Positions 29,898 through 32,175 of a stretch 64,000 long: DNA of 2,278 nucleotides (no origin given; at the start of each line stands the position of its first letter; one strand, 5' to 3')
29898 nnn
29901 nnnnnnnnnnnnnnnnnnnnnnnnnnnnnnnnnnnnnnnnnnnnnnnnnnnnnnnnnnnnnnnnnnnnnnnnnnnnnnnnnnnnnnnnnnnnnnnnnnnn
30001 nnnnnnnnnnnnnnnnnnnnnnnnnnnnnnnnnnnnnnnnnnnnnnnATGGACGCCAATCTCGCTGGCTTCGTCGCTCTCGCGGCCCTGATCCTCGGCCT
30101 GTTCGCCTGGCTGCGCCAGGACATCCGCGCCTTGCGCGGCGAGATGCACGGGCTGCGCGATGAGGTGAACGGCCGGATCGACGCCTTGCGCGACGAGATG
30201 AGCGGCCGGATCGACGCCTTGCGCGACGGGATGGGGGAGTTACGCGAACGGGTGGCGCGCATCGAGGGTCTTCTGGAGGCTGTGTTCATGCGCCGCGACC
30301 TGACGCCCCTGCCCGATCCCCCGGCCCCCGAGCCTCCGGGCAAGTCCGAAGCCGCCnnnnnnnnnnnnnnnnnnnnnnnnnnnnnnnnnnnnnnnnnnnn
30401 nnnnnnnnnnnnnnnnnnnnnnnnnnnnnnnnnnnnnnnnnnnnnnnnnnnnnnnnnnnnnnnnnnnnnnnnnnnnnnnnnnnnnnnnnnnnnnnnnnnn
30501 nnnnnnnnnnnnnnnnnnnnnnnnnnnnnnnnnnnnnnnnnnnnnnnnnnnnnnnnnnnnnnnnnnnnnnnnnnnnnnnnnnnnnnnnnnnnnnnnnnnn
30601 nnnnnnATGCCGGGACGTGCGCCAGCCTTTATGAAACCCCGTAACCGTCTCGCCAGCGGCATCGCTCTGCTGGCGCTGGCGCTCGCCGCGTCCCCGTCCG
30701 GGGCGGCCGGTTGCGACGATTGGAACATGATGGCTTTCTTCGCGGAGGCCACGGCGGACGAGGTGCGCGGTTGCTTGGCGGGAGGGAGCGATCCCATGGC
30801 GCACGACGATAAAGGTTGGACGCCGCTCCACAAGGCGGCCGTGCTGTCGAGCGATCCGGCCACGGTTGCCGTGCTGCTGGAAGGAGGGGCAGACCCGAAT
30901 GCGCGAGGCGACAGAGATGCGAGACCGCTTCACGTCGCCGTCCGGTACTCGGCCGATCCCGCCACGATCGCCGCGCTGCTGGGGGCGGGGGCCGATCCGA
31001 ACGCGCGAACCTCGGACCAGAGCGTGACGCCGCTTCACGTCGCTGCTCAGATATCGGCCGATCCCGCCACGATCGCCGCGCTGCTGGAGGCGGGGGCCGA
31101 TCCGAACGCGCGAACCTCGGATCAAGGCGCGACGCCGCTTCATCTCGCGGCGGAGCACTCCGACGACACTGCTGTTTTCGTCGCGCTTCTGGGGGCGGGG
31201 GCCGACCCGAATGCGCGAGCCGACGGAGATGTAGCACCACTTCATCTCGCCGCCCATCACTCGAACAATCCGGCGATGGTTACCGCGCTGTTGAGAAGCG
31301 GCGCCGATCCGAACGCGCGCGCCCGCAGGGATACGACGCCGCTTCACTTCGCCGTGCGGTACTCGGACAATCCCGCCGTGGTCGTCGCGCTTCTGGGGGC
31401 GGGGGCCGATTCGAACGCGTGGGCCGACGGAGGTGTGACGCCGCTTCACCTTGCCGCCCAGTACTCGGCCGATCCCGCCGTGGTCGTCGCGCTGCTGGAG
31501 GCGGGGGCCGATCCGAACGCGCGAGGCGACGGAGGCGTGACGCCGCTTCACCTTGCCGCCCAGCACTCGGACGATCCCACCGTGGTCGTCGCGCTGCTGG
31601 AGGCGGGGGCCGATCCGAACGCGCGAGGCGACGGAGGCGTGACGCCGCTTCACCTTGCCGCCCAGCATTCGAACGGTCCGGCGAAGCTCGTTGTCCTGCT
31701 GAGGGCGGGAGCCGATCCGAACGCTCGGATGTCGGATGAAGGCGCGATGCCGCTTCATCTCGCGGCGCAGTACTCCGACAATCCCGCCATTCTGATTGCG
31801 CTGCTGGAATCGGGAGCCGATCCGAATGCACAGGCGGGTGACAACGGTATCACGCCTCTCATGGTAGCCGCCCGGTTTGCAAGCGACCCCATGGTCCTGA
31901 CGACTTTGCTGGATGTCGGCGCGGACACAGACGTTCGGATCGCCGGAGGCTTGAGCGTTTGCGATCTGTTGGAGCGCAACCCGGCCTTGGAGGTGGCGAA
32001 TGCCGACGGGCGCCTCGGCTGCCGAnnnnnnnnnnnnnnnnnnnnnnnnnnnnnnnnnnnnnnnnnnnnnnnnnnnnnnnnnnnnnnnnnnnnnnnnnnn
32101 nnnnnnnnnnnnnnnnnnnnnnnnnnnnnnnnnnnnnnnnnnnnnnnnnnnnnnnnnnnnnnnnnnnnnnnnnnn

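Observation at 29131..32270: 3-kb segment bounded by ~100-bp direct repeats carrying an ankyrin-repeat secreted protein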

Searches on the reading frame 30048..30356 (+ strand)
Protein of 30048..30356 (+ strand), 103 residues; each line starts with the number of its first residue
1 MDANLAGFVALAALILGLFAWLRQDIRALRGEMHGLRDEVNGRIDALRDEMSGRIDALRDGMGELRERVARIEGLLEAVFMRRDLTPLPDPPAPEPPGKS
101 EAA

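Call 15: search_protein_families(library=pfam, proteins=[window:30048-30356:+], max_evalue=0.01)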
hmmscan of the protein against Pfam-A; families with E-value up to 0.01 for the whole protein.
window:30048-30356:+ (103 aa): 1 family
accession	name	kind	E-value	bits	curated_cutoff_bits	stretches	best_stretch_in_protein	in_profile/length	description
PF05531.17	NPV_P10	-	0.0014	19.5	29.8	1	22-92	9-74/75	Nucleopolyhedrovirus P10 protein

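Call 45: find_homologous_proteins(query=window:30048-30356:+)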
Query window:30048-30356:+ (103 aa): 192 proteins with E <= 0.001 among 7086 candidates; the best 120 are listed.
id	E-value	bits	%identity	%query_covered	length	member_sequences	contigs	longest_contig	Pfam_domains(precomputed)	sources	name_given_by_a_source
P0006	5.4e-59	215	100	100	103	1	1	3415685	-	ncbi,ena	-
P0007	1.4e-56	207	90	100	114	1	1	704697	-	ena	-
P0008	1.1e-49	185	53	100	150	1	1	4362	PF01442.24,PF06825.18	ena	-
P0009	2.5e-47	177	53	89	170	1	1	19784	-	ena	-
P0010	2.4e-46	174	65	100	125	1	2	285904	PF01442.24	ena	-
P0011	4.1e-46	173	65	100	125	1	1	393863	PF01442.24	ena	-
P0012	9.0e-46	172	51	100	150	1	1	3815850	PF07352.18,PF01442.24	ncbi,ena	-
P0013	5.3e-45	170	89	100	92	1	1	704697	-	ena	-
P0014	2.8e-44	167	88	100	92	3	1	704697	-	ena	-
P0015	3.5e-44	167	79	100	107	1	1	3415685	-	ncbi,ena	-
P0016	4.0e-44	167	67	100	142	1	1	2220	PF01442.24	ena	-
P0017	8.6e-44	166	69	100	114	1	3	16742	-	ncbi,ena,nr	ncbi:MAG: hypothetical protein F4204_15890 [Rhodospirillaceae bacterium]|nr:hypothetical protein [Rh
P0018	1.6e-43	165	87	100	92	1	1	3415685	-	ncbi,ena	-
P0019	1.9e-43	165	86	100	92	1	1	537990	-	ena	-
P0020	2.1e-43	165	80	100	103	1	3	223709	-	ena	-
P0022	1.3e-42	162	74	100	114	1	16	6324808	PF01442.24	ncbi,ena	-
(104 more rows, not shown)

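Call 46: find_encoding_contigs(protein=P0015, flank=10000, max_places=4)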
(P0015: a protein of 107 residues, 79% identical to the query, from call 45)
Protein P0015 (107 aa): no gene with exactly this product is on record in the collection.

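Call 47: find_encoding_contigs(protein=P0018, flank=10000, max_places=4)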
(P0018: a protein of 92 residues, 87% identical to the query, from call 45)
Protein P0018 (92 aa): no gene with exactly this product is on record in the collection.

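Call 48: find_encoding_contigs(protein=P0006, flank=10000, max_places=4)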
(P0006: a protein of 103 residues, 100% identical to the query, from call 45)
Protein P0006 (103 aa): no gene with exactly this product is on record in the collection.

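Call 49: list_cluster_members(proteins=[P0006, P0015, P0018, P0012, P0022])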
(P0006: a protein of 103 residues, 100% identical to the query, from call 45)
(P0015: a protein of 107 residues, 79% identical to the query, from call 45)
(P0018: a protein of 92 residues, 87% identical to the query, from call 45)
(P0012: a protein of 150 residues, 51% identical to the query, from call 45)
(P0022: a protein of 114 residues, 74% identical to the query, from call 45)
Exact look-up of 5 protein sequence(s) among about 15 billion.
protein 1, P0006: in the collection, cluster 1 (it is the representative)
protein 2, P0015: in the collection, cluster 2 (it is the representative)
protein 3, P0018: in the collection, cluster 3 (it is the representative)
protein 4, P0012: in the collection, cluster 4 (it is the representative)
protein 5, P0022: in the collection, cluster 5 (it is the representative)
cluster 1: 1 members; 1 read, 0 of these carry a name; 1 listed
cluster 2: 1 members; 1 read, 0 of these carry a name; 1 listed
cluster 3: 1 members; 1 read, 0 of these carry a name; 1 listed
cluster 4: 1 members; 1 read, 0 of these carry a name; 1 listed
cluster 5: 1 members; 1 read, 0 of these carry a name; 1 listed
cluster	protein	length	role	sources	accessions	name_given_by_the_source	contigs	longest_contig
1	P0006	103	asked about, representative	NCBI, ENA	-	-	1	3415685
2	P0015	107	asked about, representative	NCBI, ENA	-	-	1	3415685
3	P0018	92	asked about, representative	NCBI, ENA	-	-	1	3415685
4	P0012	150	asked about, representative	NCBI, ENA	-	-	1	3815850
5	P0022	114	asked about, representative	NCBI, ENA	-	-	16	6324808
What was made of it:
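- The rest of the 3.4-Mb source genome could not be read (calls 46-49).
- Tried and rejected: They are not position-indexed and no accessions are available (calls 46-49), which cost three look-ups.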

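Call 50: find_encoding_contigs(protein=P0022, flank=10000, max_places=10)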
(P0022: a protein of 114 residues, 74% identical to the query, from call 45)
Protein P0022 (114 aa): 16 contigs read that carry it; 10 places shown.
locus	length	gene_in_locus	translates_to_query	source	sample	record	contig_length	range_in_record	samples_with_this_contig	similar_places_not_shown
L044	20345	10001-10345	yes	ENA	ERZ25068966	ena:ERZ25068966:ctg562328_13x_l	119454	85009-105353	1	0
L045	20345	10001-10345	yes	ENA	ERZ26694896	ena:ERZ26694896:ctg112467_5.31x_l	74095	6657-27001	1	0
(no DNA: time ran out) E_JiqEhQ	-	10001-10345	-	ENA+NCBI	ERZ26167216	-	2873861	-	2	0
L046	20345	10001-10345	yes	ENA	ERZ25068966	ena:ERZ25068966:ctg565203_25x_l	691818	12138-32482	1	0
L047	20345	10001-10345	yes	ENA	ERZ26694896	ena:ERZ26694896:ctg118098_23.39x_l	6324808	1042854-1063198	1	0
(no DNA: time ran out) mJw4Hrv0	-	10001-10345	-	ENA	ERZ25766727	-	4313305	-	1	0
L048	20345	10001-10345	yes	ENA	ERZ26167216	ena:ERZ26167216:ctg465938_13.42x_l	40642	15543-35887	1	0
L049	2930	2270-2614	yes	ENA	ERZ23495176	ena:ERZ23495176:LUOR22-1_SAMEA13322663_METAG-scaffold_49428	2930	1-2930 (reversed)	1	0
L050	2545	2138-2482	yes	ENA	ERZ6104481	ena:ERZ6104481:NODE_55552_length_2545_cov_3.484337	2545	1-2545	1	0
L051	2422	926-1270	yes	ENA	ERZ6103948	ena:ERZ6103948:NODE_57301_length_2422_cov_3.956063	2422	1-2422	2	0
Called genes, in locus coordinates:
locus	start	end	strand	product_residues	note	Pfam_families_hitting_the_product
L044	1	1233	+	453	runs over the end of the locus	PF01554:MatE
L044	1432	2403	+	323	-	PF00005:ABC_tran, PF13304:AAA_21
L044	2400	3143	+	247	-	PF12679:ABC2_membrane_2 (weak), PF12730:ABC2_membrane_4 (weak), PF12698:ABC2_membrane_3 (weak)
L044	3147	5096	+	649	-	PF23357:DUF7088, PF09822:ABC_transp_aux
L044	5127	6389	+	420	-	PF14238:DUF4340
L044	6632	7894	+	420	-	PF01738:DLH, PF07366:SnoaL (weak), PF12680:SnoaL_2 (weak)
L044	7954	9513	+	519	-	PF00496:SBP_bac_5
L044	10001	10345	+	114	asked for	PF01442:Apolipoprotein (weak)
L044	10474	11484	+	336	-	PF19300:BPD_transp_1_N, PF00528:BPD_transp_1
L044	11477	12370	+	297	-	PF12911:OppC_N, PF00528:BPD_transp_1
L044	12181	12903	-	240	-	-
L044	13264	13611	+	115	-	PF00005:ABC_tran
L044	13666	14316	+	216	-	PF04168:Alpha-E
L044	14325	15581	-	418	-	PF00872:Transposase_mut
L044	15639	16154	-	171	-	PF12760:Zn_ribbon_IS1595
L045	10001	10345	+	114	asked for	PF01442:Apolipoprotein (weak)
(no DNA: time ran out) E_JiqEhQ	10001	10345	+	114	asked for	PF01442:Apolipoprotein (weak)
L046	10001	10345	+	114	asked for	PF01442:Apolipoprotein (weak)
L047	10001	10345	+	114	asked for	PF01442:Apolipoprotein (weak)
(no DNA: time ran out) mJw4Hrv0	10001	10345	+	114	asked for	PF01442:Apolipoprotein (weak)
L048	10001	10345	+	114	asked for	PF01442:Apolipoprotein (weak)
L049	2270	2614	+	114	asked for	PF01442:Apolipoprotein (weak)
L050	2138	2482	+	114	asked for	PF01442:Apolipoprotein (weak)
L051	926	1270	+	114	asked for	PF01442:Apolipoprotein (weak)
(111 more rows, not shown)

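Call 51: find_encoding_contigs(protein=P0019, flank=10000, max_places=4)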
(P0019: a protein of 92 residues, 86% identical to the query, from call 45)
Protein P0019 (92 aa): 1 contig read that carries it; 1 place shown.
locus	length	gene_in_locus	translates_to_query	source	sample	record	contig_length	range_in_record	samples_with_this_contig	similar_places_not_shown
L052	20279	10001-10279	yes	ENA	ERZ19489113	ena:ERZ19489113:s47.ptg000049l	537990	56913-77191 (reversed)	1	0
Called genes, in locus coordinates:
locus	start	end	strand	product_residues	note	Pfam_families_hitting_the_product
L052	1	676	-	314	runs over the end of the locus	PF19300:BPD_transp_1_N, PF00528:BPD_transp_1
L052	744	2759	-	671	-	PF02129:Peptidase_S15, PF00561:Abhydrolase_1, PF12146:Hydrolase_4 (weak), PF08530:PepX_C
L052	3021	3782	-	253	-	PF05013:FGase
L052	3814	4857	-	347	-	-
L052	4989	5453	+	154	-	PF00925:GTP_cyclohydro2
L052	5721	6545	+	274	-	PF00155:Aminotran_1_2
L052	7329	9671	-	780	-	PF00580:UvrD-helicase, PF13245:AAA_19, PF00580:UvrD-helicase, PF13361:UvrD_C (weak), PF13538:UvrD_C_2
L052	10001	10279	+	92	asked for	-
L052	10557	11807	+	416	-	-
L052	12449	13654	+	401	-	PF13356:Arm-DNA-bind_3, PF22022:Phage_int_M (weak), PF00589:Phage_integrase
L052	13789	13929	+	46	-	PF13338:AbiEi_4 (weak)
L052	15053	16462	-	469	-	PF14464:Prok-JAB, PF00899:ThiF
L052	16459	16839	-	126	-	PF14462:Prok-E2_E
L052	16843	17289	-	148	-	PF14452:Multi_ubiq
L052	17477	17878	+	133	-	PF13744:HTH_37 (faint), PF13560:HTH_31 (weak), PF12844:HTH_19, PF01381:HTH_3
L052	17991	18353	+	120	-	PF06114:Peptidase_M78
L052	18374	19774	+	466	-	PF00929:RNase_T, PF26016:ExoI_C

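Call 69: search_protein_families(library=padloc, proteins=[window:30048-30356:+], max_evalue=0.001)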
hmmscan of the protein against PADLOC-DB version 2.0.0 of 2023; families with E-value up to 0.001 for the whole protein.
window:30048-30356:+ (103 aa): 0 families

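Call 70: search_protein_families(library=ncbifam, proteins=[window:30048-30356:+], max_evalue=0.001)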
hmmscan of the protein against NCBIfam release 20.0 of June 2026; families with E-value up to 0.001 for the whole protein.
window:30048-30356:+ (103 aa): 0 families

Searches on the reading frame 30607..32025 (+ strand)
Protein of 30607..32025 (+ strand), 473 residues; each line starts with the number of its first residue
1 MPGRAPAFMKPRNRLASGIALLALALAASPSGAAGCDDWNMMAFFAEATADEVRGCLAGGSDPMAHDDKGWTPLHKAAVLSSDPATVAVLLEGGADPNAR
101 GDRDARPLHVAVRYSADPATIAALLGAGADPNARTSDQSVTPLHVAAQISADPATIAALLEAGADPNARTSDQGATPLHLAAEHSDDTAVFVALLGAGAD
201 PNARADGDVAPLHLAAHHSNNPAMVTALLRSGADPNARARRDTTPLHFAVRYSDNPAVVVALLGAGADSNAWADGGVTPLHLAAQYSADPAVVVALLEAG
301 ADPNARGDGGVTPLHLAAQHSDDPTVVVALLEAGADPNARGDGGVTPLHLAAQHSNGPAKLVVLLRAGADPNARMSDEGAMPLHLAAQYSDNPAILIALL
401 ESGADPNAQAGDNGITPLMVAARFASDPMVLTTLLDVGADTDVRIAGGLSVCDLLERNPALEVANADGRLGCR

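Call 15: search_protein_families(library=pfam, proteins=[window:30607-32025:+], max_evalue=0.01)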
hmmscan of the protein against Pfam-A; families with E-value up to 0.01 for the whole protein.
window:30607-32025:+ (473 aa): 7 families
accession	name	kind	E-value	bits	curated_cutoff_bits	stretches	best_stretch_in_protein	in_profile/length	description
PF00023.36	Ank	-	4.4e-71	231.2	21.1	9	310-341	2-32/33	Ankyrin repeat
PF12796.13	Ank_2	-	9.9e-57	189.9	27.3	5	212-306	1-89/90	Ankyrin repeats (3 copies)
PF13637.12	Ank_4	-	9.7e-52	172.3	22.7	6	212-262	1-49/50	Ankyrin repeats (many copies)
PF13606.12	Ank_3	-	3.6e-48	155.6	22.3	2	310-339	2-30/30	Ankyrin repeat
PF13857.12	Ank_5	-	6.6e-44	147.9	27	9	296-351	1-56/56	Ankyrin repeats (many copies)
PF13669.12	Glyoxalase_4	-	0.0011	19.6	27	0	246-299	36-89/109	Glyoxalase/Bleomycin resistance protein/Dioxygenase superfamily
PF12554.13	MOZART1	-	0.0031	17.7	27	0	394-408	24-38/47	Mitotic-spindle organizing gamma-tubulin ring associated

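Call 69: search_protein_families(library=padloc, proteins=[window:30607-32025:+], max_evalue=0.001)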
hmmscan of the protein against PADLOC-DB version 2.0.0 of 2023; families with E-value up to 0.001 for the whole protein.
window:30607-32025:+ (473 aa): 2 families
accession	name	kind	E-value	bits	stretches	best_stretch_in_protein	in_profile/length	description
PDLC04783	PDC-M72A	-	5.2e-49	165.5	3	187-321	242-373/392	-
PDLC02908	Ankyrin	-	1e-28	98.1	4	311-445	737-867/880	-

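Call 70: search_protein_families(library=ncbifam, proteins=[window:30607-32025:+], max_evalue=0.001)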
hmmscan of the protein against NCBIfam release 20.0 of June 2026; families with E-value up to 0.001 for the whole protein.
window:30607-32025:+ (473 aa): 7 families
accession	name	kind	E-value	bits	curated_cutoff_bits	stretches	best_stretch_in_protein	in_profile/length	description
NF043023.1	T4SS_AnkH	equivalog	5.8e-23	81.4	600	1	49-137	11-97/467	Dot/Icm T4SS effector AnkH/LegA3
NF043029.1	T4SS_AnkY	equivalog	2.3e-22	79.1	600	2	211-284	461-532/543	Dot/Icm T4SS effector AnkY/LegA9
NF043022.1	T4SS_AnkG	equivalog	1.2e-21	77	500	3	76-224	301-452/455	Dot/Icm T4SS effector AnkG/AnkZ/LegA7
NF041931.2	MzaA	equivalog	3.3e-21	75.8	800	2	292-369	17-91/726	MZA anti-phage system associated sigma-70 family RNA polymerase sigma factor MzaA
TIGR00870.1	trp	subfamily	5e-11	41.4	498.75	0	165-208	122-164/747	transient-receptor-potential calcium channel protein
NF043028.1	T4SS_AnkX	equivalog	7.3e-09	34.3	1400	0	210-442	387-609/938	Dot/Icm T4SS effector AnkN/AnkX/LegA8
NF043019.1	T4SS_AnkC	equivalog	1.3e-08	34.1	450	0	380-436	168-222/459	Dot/Icm T4SS effector AnkC/LegA12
